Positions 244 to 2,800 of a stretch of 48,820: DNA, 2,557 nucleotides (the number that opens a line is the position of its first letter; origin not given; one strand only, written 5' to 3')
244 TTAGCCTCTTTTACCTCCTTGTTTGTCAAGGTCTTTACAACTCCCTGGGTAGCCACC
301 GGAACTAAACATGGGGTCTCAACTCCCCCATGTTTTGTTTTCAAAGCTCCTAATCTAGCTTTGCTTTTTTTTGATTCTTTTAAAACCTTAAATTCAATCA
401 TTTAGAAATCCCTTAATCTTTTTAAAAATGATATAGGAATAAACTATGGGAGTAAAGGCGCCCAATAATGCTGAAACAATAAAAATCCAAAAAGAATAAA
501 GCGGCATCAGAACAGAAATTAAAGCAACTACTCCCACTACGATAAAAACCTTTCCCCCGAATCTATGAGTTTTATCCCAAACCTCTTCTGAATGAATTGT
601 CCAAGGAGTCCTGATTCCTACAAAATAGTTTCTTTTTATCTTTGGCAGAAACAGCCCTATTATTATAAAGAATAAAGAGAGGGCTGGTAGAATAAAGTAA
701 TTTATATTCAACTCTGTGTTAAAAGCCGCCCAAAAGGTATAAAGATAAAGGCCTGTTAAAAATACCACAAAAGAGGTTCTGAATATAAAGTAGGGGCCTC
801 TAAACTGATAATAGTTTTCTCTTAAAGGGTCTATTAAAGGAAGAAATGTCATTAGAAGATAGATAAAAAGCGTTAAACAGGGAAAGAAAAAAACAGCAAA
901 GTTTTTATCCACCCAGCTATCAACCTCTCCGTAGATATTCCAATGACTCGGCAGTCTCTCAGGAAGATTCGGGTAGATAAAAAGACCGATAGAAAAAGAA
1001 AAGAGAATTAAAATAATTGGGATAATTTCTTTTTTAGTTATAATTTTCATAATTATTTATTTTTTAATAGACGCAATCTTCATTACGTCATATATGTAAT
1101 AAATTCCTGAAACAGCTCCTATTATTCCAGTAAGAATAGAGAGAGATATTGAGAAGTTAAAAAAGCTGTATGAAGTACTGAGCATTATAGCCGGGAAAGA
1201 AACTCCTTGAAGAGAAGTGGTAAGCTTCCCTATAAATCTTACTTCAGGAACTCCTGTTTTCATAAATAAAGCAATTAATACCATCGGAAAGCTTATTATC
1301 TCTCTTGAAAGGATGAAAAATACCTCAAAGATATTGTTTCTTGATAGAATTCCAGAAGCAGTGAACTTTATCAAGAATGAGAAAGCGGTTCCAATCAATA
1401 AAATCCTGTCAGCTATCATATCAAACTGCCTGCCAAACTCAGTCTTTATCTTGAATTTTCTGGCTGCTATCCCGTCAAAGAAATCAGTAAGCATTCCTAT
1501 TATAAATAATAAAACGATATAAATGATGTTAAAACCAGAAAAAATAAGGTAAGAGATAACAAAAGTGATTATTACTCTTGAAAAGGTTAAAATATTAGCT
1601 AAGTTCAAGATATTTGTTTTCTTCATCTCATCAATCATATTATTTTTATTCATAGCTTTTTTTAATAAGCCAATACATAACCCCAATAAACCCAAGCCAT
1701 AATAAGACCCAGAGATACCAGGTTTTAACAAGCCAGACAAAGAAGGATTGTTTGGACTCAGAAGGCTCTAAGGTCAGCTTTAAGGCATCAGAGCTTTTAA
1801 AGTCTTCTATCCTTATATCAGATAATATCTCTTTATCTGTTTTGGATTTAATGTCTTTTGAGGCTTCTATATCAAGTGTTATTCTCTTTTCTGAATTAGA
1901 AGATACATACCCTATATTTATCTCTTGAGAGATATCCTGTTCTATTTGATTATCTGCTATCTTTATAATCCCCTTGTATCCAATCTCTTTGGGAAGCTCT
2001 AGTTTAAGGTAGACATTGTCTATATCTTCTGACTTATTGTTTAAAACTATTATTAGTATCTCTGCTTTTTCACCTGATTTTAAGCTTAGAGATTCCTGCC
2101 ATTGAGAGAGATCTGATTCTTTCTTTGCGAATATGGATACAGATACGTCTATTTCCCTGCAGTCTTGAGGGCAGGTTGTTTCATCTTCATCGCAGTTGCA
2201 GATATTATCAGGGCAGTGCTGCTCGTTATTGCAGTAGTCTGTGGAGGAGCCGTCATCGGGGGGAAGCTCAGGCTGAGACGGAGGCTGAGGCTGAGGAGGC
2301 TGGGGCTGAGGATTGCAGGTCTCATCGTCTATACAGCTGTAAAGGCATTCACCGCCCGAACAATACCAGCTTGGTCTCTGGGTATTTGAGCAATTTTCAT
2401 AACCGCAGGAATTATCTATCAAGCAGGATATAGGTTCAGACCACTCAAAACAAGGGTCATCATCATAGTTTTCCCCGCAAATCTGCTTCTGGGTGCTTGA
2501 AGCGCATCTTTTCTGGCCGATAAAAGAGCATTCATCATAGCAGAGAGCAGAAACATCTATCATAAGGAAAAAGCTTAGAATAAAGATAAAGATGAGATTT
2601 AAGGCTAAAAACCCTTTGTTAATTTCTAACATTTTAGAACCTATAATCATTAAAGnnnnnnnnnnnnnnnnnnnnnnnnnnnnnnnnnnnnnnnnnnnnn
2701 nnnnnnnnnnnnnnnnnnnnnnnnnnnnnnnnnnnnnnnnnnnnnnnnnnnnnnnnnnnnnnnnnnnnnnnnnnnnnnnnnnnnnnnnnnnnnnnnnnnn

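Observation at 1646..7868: Tandem array of four paralogous surface-protein genes built from an unassigned ~75-aa, ~12-cysteine module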

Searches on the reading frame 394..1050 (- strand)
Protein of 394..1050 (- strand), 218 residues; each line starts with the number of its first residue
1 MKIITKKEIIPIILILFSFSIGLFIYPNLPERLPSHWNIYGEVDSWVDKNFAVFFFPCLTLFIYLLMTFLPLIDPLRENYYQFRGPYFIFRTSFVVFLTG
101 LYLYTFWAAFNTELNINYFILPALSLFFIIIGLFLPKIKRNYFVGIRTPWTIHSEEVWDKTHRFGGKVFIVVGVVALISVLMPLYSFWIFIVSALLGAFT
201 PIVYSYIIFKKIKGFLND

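Call 18: search_protein_families(library=pfam, proteins=[window:394-1050:-], max_evalue=0.001)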
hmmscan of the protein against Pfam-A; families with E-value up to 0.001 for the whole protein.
window:394-1050:- (218 aa): 2 families
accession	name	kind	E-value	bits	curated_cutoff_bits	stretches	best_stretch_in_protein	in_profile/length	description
PF13630.11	SdpI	-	1.1e-22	80.4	28.2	1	137-205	1-71/71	SdpI/YfhL protein family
PF07853.16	DUF1648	-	3.2e-18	65.6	28.7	1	13-61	1-49/49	Domain of unknown function (DUF1648)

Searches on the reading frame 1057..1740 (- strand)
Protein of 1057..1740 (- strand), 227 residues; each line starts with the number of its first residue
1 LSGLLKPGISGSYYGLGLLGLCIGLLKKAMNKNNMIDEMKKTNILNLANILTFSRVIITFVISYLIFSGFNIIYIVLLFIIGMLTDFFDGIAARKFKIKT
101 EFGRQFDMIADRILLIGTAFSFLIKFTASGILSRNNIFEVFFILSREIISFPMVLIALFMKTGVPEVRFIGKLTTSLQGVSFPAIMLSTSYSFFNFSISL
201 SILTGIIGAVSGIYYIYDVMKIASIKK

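Call 18: search_protein_families(library=pfam, proteins=[window:1057-1740:-], max_evalue=0.001)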
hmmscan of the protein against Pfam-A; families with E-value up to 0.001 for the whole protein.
window:1057-1740:- (227 aa): 1 family
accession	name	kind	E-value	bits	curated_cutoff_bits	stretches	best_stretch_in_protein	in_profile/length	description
PF01066.26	CDP-OH_P_transf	-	2.9e-24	86.6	22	1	45-201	1-146/152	CDP-alcohol phosphatidyltransferase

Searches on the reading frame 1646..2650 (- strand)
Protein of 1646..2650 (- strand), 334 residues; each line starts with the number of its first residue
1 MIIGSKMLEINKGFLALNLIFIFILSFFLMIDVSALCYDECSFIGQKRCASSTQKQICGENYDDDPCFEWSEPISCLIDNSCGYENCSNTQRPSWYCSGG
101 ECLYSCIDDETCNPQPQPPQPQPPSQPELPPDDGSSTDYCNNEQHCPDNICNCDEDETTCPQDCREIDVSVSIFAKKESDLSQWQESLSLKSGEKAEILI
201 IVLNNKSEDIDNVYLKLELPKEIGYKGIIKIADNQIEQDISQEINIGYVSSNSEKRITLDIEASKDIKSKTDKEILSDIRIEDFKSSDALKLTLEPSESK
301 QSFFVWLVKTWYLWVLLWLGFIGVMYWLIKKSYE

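Call 3: search_protein_families(library=pfam, proteins=[window:1646-2650:-], max_evalue=1)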
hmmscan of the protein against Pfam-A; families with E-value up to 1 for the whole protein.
window:1646-2650:- (334 aa): 1 family
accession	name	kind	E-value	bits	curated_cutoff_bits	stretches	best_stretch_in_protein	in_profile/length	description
PF20087.4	DUF6479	-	0.37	11.7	25.4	1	115-167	48-93/120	Family of unknown function (DUF6479)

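Call 4: search_protein_families(library=ncbifam, proteins=[window:1646-2650:-], max_evalue=1)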
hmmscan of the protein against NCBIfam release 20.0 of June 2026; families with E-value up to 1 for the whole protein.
window:1646-2650:- (334 aa): 5 families
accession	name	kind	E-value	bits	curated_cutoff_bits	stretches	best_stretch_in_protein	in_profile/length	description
NF010765.0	PRK14168.1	equivalog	0.0024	17.2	501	1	171-249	53-131/297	bifunctional methylenetetrahydrofolate dehydrogenase/methenyltetrahydrofolate cyclohydrolase FolD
NF010787.0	PRK14191.1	equivalog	0.0024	17.1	423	1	174-254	54-134/285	bifunctional methylenetetrahydrofolate dehydrogenase/methenyltetrahydrofolate cyclohydrolase FolD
NF010782.0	PRK14185.1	equivalog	0.022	14.1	507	1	201-250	80-130/293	bifunctional methylenetetrahydrofolate dehydrogenase/methenyltetrahydrofolate cyclohydrolase FolD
NF010785.0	PRK14188.1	subfamily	0.061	12.3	396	1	177-254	59-136/297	bifunctional methylenetetrahydrofolate dehydrogenase/methenyltetrahydrofolate cyclohydrolase FolD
NF010766.0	PRK14169.1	equivalog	0.13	11.7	450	1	196-253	75-133/283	bifunctional methylenetetrahydrofolate dehydrogenase/methenyltetrahydrofolate cyclohydrolase FolD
